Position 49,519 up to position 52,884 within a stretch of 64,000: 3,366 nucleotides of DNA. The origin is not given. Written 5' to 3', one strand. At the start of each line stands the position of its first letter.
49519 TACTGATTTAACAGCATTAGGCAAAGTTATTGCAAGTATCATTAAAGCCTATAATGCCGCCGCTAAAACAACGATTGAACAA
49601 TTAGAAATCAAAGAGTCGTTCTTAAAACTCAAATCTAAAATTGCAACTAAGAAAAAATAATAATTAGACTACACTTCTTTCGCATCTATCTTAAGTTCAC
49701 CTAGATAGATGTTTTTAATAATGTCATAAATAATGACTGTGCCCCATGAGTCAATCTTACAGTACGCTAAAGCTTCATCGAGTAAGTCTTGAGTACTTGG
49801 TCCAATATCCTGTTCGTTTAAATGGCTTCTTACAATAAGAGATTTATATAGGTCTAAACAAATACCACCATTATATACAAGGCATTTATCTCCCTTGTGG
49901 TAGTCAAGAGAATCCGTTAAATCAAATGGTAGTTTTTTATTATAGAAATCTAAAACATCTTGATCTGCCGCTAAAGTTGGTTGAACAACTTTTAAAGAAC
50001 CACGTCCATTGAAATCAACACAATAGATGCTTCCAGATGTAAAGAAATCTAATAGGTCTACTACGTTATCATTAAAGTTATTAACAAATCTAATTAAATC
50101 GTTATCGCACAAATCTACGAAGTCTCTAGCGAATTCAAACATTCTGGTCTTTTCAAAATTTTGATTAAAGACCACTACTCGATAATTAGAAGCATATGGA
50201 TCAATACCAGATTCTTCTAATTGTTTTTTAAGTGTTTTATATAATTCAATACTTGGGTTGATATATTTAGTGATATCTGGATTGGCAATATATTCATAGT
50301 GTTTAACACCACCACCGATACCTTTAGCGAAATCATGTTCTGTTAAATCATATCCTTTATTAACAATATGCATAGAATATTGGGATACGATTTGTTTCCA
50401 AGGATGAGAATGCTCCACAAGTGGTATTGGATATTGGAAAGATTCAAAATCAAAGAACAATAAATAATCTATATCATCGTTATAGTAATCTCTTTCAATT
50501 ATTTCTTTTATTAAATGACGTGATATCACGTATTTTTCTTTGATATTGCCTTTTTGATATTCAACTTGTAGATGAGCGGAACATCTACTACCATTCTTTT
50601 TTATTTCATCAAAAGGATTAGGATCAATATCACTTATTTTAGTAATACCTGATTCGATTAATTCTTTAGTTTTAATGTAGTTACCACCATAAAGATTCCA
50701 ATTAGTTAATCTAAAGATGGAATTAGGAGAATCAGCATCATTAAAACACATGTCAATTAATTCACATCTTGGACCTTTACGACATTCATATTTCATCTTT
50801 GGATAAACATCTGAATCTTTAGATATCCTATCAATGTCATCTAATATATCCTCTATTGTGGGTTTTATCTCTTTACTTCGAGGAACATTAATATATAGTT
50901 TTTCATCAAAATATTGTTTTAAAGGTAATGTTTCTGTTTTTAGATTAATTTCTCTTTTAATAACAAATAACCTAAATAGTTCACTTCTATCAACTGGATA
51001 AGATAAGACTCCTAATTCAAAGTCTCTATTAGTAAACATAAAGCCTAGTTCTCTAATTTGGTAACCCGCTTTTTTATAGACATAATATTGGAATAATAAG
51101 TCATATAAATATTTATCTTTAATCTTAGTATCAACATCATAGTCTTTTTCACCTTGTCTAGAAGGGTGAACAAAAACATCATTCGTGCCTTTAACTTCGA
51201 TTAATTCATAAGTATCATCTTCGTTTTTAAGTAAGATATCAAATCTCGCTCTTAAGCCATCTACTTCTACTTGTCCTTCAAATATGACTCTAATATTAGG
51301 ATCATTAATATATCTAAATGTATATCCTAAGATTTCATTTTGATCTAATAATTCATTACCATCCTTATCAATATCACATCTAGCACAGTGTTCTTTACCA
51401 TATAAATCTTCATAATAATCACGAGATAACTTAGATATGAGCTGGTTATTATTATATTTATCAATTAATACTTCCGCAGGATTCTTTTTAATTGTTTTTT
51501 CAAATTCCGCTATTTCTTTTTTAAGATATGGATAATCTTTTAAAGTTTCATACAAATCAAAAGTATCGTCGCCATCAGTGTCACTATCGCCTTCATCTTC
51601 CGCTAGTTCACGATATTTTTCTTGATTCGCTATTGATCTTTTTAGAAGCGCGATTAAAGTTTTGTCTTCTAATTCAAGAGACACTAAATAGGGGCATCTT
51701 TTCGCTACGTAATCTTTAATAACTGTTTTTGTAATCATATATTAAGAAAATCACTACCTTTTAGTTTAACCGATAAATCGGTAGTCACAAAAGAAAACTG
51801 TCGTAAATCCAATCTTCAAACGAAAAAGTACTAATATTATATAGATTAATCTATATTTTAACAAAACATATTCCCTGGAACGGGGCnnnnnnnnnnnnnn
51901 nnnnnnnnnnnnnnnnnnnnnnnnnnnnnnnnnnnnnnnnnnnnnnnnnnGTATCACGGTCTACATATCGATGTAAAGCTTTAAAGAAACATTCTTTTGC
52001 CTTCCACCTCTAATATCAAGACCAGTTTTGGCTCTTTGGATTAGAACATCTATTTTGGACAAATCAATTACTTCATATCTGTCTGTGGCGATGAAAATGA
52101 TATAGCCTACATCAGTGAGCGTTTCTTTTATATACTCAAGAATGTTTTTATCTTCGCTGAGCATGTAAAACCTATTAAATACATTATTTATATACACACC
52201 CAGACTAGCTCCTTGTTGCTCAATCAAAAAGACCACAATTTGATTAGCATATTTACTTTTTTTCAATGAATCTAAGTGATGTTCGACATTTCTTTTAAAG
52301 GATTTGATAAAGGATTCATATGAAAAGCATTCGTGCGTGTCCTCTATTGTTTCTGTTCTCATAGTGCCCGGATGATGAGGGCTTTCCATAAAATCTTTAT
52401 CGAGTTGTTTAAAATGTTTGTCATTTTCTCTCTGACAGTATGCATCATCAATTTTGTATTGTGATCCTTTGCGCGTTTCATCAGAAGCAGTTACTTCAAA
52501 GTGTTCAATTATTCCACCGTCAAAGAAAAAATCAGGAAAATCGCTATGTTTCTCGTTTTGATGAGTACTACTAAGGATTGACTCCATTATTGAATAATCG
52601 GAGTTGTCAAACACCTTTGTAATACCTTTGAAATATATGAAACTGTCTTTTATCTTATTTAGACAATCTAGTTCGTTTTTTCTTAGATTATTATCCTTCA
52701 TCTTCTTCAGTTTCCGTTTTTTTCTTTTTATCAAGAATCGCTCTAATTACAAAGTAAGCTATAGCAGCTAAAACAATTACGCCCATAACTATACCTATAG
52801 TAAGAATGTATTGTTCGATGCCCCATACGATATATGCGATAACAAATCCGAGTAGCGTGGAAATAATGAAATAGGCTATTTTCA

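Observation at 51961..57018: Six-gene operon built around a GHKL (Hsp90/MutL/MORC-like) ATPase, a candidate uncharacterised defence system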

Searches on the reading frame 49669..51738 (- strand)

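Call 3: search_protein_families(library=padloc, proteins=[window:49669-51738:-], max_evalue=0.01)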
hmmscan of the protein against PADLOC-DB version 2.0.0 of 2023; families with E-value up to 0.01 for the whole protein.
window:49669-51738:- (689 aa): 0 families

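Call 4: search_protein_families(library=pfam, proteins=[window:49669-51738:-], max_evalue=0.01)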
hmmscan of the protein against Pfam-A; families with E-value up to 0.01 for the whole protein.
window:49669-51738:- (689 aa): 1 family
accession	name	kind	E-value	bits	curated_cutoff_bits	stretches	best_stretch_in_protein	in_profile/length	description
PF11074.14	DUF2779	-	8.5e-24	84.7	23.3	1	428-581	2-126/126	Domain of unknown function(DUF2779)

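Call 5: search_protein_families(library=ncbifam, proteins=[window:49669-51738:-], max_evalue=0.01)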
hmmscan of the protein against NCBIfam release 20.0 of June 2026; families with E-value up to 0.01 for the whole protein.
window:49669-51738:- (689 aa): 1 family
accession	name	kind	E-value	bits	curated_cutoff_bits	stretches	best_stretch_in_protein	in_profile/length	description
NF045869.1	UU173_fam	subfamily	1e-11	44.5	225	1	12-571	11-546/650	UU173 family protein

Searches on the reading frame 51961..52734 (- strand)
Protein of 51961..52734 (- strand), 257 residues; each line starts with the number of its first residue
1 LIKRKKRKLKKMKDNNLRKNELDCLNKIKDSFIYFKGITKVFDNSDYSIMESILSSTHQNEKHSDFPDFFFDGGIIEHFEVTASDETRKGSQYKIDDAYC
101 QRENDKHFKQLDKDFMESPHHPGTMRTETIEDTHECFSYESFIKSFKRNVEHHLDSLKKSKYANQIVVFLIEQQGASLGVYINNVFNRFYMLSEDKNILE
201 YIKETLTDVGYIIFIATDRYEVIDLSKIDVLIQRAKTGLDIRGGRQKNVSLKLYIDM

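Call 3: search_protein_families(library=padloc, proteins=[window:51961-52734:-], max_evalue=0.01)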
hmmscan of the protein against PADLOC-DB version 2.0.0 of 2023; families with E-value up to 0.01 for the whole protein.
window:51961-52734:- (257 aa): 0 families

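Call 4: search_protein_families(library=pfam, proteins=[window:51961-52734:-], max_evalue=0.01)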
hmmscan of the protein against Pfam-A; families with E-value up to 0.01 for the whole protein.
window:51961-52734:- (257 aa): 0 families

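Call 5: search_protein_families(library=ncbifam, proteins=[window:51961-52734:-], max_evalue=0.01)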
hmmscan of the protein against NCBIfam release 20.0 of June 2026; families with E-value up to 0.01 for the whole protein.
window:51961-52734:- (257 aa): 0 families

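Call 66: find_related_loci(query=window:51964-52701:-, collection=metagenome_contigs, flank=8000)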
Query window:51964-52701:- (246 aa) in metagenome_contigs; peptide patterns used: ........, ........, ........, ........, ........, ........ (x = any residue, [..] = any of these).
276 stretches matched a pattern; 5 encode a relative of the query (tblastn E <= 1e-3); 5 distinct loci.
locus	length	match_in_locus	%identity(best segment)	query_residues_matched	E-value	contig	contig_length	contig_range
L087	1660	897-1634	88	1-246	6e-163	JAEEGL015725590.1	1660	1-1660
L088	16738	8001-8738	85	1-246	2e-145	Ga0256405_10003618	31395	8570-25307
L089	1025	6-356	88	130-246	6e-68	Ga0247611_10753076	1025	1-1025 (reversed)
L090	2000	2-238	91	168-246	4e-44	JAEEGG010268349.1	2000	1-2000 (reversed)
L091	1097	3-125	93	206-246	7e-20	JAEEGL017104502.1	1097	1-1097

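Call 91: search_protein_families(library=padloc, proteins=[L088:757-2835:+, L088:2816-3802:+, L088:3796-4494:+, L088:4484-5389:+, L088:5715-7628:+], max_evalue=0.001)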
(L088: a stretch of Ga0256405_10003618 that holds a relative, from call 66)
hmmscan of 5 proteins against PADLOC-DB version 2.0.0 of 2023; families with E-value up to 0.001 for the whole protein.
L088:757-2835:+ (693 aa): 1 family
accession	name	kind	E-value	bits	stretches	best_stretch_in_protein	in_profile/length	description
PDLC04582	PDC-M33A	-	2.5e-13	47.5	1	39-162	31-172/627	-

L088:2816-3802:+ (329 aa): 0 families

L088:3796-4494:+ (233 aa): 0 families

L088:4484-5389:+ (302 aa): 1 family
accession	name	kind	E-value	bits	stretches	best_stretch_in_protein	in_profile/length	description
PDLC02206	MzaD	-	1.8e-06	25.7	1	123-218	145-247/342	-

L088:5715-7628:+ (638 aa): 3 families
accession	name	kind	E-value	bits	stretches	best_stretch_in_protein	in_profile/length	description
PDLC05014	PDC-S41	-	3.7e-13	46.7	1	552-622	557-622/657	-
PDLC02372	Nhi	-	2.9e-08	30.8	1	254-412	198-316/470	-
PDLC02350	AbiO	-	5.4e-07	26.7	1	251-481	191-372/468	AbiO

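Call 92: search_solved_structures(query=window:51964-52701:-, max_evalue=10, show_alignments=2)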
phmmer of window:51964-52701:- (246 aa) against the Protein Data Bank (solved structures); distinct sequences matched with E-value up to 10: 1.
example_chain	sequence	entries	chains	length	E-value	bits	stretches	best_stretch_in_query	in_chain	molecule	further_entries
6xeh_A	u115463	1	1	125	0.43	13.6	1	178-222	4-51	DE NOVO DESIGNED OR386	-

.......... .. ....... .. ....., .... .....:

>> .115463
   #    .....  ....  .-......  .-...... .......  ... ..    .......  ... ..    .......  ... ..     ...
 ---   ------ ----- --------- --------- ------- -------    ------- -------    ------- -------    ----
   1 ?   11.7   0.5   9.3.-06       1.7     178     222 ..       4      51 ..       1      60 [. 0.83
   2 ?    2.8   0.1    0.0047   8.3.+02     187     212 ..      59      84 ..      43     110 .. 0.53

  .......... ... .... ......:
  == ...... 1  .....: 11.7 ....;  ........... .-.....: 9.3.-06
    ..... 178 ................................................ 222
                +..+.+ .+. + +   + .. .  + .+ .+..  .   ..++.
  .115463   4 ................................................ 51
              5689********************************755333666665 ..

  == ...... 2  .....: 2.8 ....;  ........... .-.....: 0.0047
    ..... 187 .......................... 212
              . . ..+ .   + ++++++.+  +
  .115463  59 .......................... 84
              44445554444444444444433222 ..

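Call 98: search_dna_similar(query=window:51964-52701:-, collection=plasmids, mode=protein, max_evalue=0.001, max_rows=8)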
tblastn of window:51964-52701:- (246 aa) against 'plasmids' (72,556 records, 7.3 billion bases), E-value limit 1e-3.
Records with a match: 1; places in all: 1; records where one place covers at least 80% of the query: 0.
Best place of each record, by identity: <60% 1.
By first word of the organism name: Jeotgalibaca 1.
By predicted mobility (MOB-suite, as given by PLSDB): non-mobilizable 1.
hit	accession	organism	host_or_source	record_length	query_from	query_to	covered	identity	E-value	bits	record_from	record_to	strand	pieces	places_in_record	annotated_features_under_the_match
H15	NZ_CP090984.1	Jeotgalibaca sp. MA1X17-3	Cultured bacteria,Antarctica sediment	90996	39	223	75%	25.8%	4e-4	49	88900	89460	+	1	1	hypothetical protein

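Call 99: get_annotated_region(hit=H15, flank=5000)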
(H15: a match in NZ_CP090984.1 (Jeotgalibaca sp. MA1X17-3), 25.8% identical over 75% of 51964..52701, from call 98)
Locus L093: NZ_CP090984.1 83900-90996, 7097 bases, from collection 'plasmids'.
description: Jeotgalibaca sp. MA1X17-3 plasmid pMA1X17-3, complete sequence
organism: Jeotgalibaca sp. MA1X17-3 (NCBI taxid 2908211)
taxonomy: Bacteria; Bacillota; Bacilli; Lactobacillales; Carnobacteriaceae; Jeotgalibaca; Jeotgalibaca sp. MA1X17-3
host: -; source: Cultured bacteria,Antarctica sediment; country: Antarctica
typing (MOB-suite, as given by PLSDB): non-mobilizable
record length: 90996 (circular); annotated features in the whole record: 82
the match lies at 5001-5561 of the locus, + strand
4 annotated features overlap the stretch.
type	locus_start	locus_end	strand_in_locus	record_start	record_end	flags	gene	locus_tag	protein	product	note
CDS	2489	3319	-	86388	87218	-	-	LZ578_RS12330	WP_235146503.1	pyruvate, water dikinase regulatory protein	GO:0006470 - protein dephosphorylation [Evidence IEA]; GO:0006468 - protein phosphorylation [Evidence IEA]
CDS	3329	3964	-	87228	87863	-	-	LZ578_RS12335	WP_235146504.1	helix-turn-helix transcriptional regulator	-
CDS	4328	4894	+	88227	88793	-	-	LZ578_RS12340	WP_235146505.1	recombinase family protein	GO:0006310 - DNA recombination [Evidence IEA]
CDS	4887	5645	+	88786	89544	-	-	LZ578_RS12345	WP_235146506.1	hypothetical protein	-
